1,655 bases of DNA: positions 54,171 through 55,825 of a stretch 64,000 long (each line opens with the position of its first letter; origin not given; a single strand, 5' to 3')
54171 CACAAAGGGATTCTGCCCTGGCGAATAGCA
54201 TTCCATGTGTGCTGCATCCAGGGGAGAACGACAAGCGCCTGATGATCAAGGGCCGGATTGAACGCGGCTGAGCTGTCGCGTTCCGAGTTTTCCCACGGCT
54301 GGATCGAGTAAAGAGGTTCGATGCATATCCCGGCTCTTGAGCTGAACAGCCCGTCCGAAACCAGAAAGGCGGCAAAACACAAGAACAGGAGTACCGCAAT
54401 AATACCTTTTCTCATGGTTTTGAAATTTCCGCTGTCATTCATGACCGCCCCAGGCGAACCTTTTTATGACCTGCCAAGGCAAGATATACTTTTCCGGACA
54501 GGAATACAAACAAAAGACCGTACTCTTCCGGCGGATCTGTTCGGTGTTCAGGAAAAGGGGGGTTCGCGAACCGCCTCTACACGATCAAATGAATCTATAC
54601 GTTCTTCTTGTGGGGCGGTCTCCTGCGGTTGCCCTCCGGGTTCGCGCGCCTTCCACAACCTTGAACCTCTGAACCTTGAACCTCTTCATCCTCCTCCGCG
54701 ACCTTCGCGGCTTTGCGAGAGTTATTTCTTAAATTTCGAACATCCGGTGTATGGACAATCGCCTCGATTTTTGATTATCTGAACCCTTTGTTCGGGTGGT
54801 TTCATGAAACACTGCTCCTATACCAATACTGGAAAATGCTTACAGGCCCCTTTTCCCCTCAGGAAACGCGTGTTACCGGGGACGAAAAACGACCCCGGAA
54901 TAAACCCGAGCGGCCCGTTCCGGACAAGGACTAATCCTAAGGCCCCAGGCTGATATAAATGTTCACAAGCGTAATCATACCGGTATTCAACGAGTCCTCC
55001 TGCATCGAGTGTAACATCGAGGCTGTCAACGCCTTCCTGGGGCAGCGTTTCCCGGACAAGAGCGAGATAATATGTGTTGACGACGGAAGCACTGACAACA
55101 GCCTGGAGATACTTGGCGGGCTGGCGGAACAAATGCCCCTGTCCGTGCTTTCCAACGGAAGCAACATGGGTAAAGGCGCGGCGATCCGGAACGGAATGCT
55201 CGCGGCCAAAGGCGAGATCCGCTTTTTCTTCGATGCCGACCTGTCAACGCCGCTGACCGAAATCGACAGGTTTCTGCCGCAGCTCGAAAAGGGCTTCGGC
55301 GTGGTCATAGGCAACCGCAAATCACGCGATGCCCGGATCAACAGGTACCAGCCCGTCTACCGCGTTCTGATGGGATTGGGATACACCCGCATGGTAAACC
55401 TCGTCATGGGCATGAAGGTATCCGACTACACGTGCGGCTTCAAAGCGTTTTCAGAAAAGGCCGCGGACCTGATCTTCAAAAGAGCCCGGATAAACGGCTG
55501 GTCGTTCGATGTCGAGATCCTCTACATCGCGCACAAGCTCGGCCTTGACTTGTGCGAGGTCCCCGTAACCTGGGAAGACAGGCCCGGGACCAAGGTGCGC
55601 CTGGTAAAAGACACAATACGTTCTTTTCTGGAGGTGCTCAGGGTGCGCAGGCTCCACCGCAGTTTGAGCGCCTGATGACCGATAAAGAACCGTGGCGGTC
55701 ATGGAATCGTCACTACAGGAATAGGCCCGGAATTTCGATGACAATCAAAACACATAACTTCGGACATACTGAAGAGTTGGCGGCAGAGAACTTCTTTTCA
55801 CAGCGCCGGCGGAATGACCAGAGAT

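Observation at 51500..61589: Compact lipid-linked glycan modification cluster: two YfhO-type transferases, a GT2 polyprenol-P glycosyltransferase, a FAD oxidoreductase and two methyltransferases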

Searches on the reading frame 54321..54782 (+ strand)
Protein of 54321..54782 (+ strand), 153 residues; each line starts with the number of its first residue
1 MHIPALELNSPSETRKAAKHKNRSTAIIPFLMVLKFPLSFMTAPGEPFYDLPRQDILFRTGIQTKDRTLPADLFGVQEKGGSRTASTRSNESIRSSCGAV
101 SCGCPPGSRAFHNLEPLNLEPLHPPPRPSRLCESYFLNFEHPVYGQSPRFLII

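Call 48: search_protein_families(library=pfam, proteins=[window:54321-54782:+], max_evalue=1)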
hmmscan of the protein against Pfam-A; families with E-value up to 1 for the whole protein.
window:54321-54782:+ (153 aa): 1 family
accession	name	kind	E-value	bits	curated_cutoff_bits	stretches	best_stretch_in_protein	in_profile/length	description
PF10956.13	DUF2756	-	0.14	13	21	1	25-66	8-47/105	Protein of unknown function (DUF2756)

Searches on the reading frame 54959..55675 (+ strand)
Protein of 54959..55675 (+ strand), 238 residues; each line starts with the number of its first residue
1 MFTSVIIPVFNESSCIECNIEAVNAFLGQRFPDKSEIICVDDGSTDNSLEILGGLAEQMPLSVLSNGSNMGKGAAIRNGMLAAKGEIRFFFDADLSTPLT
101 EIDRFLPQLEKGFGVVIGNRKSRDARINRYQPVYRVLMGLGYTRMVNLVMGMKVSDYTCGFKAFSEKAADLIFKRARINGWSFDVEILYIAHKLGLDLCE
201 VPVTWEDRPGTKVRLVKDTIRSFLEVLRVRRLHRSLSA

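Call 3: search_protein_families(library=pfam, proteins=[window:54959-55675:+], max_evalue=0.01)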
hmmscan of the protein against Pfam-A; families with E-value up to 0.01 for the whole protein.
window:54959-55675:+ (238 aa): 2 families
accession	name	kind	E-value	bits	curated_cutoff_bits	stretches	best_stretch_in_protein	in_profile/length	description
PF00535.33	Glycos_transf_2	-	2.3e-27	96.4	23.3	1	4-170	1-165/168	Glycosyl transferase family 2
PF10111.15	Glyco_tranf_2_2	-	0.00011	22.2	27.3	1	4-95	1-92/276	Glycosyltransferase like family 2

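Call 8: search_protein_families(library=ncbifam, proteins=[window:54959-55675:+], max_evalue=0.01)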
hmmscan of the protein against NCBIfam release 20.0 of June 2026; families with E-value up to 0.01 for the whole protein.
window:54959-55675:+ (238 aa): 18 families
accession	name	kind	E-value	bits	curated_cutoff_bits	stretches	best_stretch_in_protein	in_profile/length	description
NF047588.1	GlcsyltransPgfSStrep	equivalog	9.7e-21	74.3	500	1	1-178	1-173/308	glycosyltransferase PgfS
NF007986.1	PRK10714.1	equivalog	1.5e-18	66.9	529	1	4-172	9-172/316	undecaprenyl-phosphate 4-deoxy-4-formamido-L-arabinose transferase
TIGR03937.1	PgaC_IcaA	equivalog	9.8e-15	54.4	422.3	1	3-119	47-162/407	poly-beta-1,6-N-acetyl-D-glucosamine synthase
NF041391.1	DPhHxTase_Halo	equivalog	3.1e-14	52.5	375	1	10-211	4-189/213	dolichyl-phosphate hexose transferase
TIGR04182.1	glyco_TIGR04182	equivalog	3.9e-14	52.7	325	1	4-233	3-221/293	S-layer glycoprotein N-glycosyltransferase AglJ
NF058614.1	PPMAGASynPpgS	equivalog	5.9e-14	52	370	1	5-203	4-194/226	polyprenyl-phospho-N-acetylgalactosaminyl synthase PpgS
NF041875.1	EPS_EpsD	equivalog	8.6e-13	48.4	370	1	4-134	2-128/325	exopolysaccharide biosynthesis glycosyltransferase EpsD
NF007482.0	PRK10073.1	equivalog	1.1e-11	44.3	423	1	4-94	9-95/334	glycosyltransferase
TIGR04283.1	glyco_like_mftF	equivalog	1.5e-10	41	182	1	4-99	2-87/221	TIGR04283 family arsenosugar biosynthesis glycosyltransferase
NF010496.0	PRK13915.1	equivalog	1.3e-09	37.6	262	1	4-100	34-132/307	glucosyl-3-phosphoglycerate synthase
TIGR03965.1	mycofact_glyco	equivalog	3.1e-09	36.2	280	1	4-130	77-204/467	mycofactocin biosynthesis glycosyltransferase MftF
NF047683.1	TeichurnBiosyTuaG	equivalog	7.8e-07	29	400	1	3-96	8-98/252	teichuronic acid biosynthesis protein TuaG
NF050050.1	ProtGlycPglI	equivalog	2.2e-06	27.3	500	1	2-120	3-119/306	GalNAc(5)-diNAcBac-PP-undecaprenol beta-1,3-glucosyltransferase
TIGR03469.1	HpnB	hypoth_equivalog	1.9e-05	23.9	379.25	1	5-103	48-154/386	hopene-associated glycosyltransferase HpnB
NF053739.1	GlytfEpsEBac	equivalog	4.3e-05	22.6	450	1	4-94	4-92/265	glycosyltransferase EpsE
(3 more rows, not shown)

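Call 21: search_solved_structures(query=window:54959-55675:+, max_evalue=0.001, show_alignments=1)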
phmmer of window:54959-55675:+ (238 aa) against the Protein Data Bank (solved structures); distinct sequences matched with E-value up to 0.001: 25.
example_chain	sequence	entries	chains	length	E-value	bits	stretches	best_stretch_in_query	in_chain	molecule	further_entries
5mlz_A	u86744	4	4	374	8.1e-14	54.7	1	3-225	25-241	Dolichol monophosphate mannose synthase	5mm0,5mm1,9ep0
9bhc_C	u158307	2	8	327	1.5e-13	53.8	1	3-173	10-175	Undecaprenyl-phosphate 4-deoxy-4-formamido-L-arabinose transferase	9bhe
8vxh_A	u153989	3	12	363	1.9e-13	53.4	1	3-173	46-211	Undecaprenyl-phosphate 4-deoxy-4-formamido-L-arabinose transferase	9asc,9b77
9hwj_A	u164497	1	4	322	2.3e-13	53.2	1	3-172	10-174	Undecaprenyl-phosphate 4-deoxy-4-formamido-L-arabinose transferase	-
5ekp_C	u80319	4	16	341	5.8e-09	38.8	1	4-127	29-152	Uncharacterized glycosyltransferase sll0501 | Glycosyltransferase sll0501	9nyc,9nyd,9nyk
5eke_A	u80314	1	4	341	5.8e-09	38.8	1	4-127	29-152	Uncharacterized glycosyltransferase sll0501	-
9nye_A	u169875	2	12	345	5.9e-09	38.8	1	4-127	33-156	Glycosyltransferase sll0501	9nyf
8vh7_A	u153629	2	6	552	8.6e-07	31.7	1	4-100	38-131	Heparosan synthase B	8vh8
8viw_A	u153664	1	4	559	8.8e-07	31.7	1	4-99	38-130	Heparosan synthase B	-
3bcv_A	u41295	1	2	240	1.6e-06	30.8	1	4-94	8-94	Putative glycosyltransferase protein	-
2z87_A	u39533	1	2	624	3.9e-06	29.5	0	3-94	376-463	Chondroitin synthase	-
2z86_A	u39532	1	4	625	4e-06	29.5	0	3-94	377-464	Chondroitin synthase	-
6p61_A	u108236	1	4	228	7.8e-06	28.6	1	3-94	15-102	Glycosyltransferase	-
5tze_C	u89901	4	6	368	1.8e-05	27.4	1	3-94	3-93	Glycosyl transferase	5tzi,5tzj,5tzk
6yv7_B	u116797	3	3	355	2.5e-05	26.9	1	4-99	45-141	Glycosyl transferase, family 2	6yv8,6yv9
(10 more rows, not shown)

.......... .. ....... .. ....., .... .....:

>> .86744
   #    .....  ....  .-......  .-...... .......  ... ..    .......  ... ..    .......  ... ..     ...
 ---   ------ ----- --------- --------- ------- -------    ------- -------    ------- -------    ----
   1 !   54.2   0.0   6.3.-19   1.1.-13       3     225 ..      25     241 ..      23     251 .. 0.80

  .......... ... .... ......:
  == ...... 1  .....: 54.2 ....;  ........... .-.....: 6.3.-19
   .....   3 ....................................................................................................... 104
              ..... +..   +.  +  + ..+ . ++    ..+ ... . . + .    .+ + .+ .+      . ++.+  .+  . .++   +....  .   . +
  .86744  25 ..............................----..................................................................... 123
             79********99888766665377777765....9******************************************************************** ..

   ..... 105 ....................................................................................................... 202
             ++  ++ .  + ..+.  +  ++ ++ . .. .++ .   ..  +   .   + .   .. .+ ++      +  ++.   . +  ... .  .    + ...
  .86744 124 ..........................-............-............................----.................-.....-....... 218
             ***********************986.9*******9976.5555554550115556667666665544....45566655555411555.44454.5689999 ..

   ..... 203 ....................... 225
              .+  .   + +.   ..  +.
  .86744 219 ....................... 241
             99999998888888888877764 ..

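Call 80: list_cluster_members(proteins=[P0121, P0001, window:54959-55675:+, window:57245-58150:+, window:58153-58929:+])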
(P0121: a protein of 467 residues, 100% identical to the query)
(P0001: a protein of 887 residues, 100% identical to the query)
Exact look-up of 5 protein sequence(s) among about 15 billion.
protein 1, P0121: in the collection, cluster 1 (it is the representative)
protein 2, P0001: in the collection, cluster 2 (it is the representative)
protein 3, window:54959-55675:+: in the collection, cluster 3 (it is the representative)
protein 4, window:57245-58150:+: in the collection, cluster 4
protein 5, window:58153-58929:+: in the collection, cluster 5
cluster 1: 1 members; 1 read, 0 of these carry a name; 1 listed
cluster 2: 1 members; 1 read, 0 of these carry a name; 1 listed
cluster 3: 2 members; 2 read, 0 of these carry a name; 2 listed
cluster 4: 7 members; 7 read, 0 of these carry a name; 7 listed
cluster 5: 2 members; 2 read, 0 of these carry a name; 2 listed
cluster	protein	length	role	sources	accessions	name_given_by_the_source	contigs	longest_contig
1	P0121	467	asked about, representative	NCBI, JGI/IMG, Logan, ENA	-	-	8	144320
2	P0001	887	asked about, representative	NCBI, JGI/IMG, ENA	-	-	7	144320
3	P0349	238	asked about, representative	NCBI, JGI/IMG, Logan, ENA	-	-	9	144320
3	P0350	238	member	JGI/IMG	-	-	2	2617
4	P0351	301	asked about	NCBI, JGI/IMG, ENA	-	-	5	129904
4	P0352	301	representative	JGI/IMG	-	-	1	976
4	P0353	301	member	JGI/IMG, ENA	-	-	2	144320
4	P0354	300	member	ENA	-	-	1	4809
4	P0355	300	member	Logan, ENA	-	-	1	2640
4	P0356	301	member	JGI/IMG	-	-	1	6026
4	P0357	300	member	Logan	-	-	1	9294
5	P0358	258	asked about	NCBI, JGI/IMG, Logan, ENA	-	-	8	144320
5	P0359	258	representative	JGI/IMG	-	-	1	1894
